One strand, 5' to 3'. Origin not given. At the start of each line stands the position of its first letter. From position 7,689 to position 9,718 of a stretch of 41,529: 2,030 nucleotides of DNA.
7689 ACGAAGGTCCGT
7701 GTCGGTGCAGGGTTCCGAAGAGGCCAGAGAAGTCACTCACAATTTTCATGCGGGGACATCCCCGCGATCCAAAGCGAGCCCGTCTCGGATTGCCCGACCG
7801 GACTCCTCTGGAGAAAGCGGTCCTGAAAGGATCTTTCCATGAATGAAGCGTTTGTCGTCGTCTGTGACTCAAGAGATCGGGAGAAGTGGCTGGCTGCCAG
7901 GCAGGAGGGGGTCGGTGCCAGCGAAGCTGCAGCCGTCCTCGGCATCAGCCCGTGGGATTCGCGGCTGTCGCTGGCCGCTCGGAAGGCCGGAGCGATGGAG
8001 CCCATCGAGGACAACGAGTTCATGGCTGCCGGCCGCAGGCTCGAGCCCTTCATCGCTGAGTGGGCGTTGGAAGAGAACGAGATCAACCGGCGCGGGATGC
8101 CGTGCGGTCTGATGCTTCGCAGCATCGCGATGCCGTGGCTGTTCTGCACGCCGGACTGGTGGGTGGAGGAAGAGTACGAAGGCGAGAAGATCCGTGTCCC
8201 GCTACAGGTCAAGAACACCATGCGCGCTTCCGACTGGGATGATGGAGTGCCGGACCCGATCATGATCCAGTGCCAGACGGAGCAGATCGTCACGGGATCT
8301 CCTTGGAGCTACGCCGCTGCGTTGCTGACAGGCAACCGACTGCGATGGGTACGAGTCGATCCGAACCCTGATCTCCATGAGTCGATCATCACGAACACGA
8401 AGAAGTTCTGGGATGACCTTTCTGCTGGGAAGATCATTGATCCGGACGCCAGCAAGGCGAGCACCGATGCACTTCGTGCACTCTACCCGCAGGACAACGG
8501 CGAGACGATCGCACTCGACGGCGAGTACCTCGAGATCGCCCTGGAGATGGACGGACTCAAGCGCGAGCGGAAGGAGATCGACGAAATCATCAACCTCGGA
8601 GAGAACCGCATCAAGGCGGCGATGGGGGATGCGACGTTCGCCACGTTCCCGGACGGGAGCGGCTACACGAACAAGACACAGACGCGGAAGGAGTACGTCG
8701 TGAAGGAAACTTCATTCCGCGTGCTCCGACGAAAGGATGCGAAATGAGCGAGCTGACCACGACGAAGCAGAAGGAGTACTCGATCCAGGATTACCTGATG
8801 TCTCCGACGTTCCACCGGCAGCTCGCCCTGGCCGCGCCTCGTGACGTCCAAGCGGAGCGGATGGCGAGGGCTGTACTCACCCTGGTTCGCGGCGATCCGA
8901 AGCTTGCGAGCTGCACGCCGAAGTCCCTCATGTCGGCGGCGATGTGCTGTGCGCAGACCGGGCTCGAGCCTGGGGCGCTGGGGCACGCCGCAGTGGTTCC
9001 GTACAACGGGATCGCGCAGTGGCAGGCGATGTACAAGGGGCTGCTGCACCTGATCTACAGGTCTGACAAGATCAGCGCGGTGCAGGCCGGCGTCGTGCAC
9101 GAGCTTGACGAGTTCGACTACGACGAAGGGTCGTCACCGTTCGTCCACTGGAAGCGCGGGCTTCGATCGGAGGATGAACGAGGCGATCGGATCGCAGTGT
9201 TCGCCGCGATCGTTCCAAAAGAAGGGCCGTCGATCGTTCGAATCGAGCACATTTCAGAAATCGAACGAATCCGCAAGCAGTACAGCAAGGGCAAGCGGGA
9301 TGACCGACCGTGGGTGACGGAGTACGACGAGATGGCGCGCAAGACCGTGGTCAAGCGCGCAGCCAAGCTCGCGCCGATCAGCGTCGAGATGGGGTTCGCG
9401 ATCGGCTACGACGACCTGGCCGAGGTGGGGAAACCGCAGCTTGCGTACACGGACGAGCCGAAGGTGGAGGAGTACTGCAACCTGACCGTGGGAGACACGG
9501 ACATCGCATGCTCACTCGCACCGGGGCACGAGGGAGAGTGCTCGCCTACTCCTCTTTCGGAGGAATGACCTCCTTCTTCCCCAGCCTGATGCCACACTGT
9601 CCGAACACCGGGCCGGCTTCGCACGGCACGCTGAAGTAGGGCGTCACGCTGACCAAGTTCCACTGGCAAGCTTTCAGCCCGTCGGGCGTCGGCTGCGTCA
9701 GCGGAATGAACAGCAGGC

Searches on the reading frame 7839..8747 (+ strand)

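Call 83: search_protein_families(library=pfam, proteins=[window:7839-8747:+], max_evalue=0.001)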
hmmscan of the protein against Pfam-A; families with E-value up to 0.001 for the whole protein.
window:7839-8747:+ (302 aa): 1 family
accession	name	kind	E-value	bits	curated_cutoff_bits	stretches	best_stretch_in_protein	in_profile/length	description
PF09588.16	YqaJ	-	8.7e-17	62.2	22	1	16-153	1-148/150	YqaJ-like viral recombinase domain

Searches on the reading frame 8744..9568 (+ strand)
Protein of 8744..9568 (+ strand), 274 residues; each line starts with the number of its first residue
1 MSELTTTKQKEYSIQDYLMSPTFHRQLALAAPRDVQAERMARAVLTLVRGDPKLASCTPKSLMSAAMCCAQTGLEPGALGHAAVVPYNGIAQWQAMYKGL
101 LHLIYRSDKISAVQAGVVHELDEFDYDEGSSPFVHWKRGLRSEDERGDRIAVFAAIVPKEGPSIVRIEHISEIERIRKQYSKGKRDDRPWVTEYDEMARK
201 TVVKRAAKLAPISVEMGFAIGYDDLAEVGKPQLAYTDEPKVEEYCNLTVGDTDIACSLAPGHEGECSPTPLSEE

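Call 83: search_protein_families(library=pfam, proteins=[window:8744-9568:+], max_evalue=0.001)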
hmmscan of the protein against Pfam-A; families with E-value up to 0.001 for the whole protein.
window:8744-9568:+ (274 aa): 1 family
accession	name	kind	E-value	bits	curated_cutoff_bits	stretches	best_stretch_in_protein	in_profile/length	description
PF03837.19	RecT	-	4.9e-40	137.6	24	1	39-225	2-187/198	RecT family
